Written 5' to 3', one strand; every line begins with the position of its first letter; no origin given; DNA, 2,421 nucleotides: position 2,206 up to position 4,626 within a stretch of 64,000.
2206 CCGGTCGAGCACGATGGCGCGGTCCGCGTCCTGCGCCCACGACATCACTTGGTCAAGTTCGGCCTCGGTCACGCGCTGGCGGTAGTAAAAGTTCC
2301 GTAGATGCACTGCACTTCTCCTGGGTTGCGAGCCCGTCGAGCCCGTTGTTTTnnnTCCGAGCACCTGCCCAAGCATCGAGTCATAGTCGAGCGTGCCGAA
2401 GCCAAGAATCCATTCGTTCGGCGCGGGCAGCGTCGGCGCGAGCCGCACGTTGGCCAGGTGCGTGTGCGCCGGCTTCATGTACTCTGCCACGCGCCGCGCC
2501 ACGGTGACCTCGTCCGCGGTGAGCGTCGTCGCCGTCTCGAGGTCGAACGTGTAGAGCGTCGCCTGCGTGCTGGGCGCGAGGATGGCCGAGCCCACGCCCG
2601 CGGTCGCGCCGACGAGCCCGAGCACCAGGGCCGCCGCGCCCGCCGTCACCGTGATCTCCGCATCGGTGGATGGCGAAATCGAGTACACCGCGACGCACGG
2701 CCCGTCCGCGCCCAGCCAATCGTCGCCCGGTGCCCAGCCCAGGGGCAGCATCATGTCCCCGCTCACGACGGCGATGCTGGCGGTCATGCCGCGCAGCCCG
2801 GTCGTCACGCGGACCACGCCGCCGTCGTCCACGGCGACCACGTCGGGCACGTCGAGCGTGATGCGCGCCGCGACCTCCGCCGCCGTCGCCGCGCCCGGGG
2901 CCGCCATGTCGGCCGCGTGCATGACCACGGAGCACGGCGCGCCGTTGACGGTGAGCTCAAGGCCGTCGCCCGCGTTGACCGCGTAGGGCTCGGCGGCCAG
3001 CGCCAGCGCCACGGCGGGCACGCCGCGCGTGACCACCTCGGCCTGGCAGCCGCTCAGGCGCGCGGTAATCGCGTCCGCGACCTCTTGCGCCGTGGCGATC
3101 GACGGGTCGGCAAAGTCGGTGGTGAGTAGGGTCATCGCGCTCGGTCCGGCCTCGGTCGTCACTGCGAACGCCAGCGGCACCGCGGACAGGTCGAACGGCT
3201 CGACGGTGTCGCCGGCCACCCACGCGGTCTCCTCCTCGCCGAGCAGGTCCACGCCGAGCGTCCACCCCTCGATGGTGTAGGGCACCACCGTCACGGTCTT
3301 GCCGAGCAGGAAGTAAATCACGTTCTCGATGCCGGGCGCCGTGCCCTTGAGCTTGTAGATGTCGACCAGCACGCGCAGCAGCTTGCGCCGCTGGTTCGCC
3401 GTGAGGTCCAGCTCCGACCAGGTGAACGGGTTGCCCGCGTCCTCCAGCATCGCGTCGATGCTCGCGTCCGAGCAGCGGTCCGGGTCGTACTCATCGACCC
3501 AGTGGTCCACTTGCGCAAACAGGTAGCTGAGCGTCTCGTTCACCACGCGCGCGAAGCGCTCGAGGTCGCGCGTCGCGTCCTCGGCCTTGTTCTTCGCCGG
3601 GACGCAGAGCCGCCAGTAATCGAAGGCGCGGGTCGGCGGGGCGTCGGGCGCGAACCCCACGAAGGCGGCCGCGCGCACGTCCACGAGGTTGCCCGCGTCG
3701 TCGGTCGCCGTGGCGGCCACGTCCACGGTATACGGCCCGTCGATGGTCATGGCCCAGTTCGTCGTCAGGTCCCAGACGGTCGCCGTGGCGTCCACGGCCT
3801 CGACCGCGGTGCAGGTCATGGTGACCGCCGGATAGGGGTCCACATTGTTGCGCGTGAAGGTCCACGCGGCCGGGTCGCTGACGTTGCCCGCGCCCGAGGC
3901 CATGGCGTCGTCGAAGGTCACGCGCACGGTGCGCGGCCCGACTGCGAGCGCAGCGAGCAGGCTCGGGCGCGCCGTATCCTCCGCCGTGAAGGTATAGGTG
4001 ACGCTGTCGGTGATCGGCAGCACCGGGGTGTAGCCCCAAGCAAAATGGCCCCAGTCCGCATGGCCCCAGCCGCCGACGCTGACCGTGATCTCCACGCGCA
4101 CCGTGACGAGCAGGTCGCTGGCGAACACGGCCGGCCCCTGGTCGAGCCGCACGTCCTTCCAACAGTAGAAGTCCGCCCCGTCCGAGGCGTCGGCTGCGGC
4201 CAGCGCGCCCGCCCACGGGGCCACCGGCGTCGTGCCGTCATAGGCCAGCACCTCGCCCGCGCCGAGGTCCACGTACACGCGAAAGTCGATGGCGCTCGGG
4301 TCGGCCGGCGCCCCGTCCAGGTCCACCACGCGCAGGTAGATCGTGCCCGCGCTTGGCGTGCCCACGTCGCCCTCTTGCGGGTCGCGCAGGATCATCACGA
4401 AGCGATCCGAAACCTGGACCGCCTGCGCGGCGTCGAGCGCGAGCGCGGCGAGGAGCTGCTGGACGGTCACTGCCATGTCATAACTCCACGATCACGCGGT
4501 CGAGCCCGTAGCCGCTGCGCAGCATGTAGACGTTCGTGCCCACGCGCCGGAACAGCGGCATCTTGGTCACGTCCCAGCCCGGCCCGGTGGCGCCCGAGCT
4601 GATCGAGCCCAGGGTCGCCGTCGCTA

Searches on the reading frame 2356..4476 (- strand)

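Call 35: search_protein_families(library=phrogs, proteins=[window:2356-4476:-], max_evalue=0.001)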
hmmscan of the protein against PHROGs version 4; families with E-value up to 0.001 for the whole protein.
window:2356-4476:- (707 aa): 0 families

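Call 113: search_protein_families(library=pfam, proteins=[window:2356-4476:-], max_evalue=0.01)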
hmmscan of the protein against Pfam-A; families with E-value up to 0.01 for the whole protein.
window:2356-4476:- (707 aa): 1 family
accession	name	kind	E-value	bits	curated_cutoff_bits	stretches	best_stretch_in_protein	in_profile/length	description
PF09684.15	Tail_P2_I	-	0.0065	16.8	20.6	0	326-399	26-96/139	Phage tail protein (Tail_P2_I)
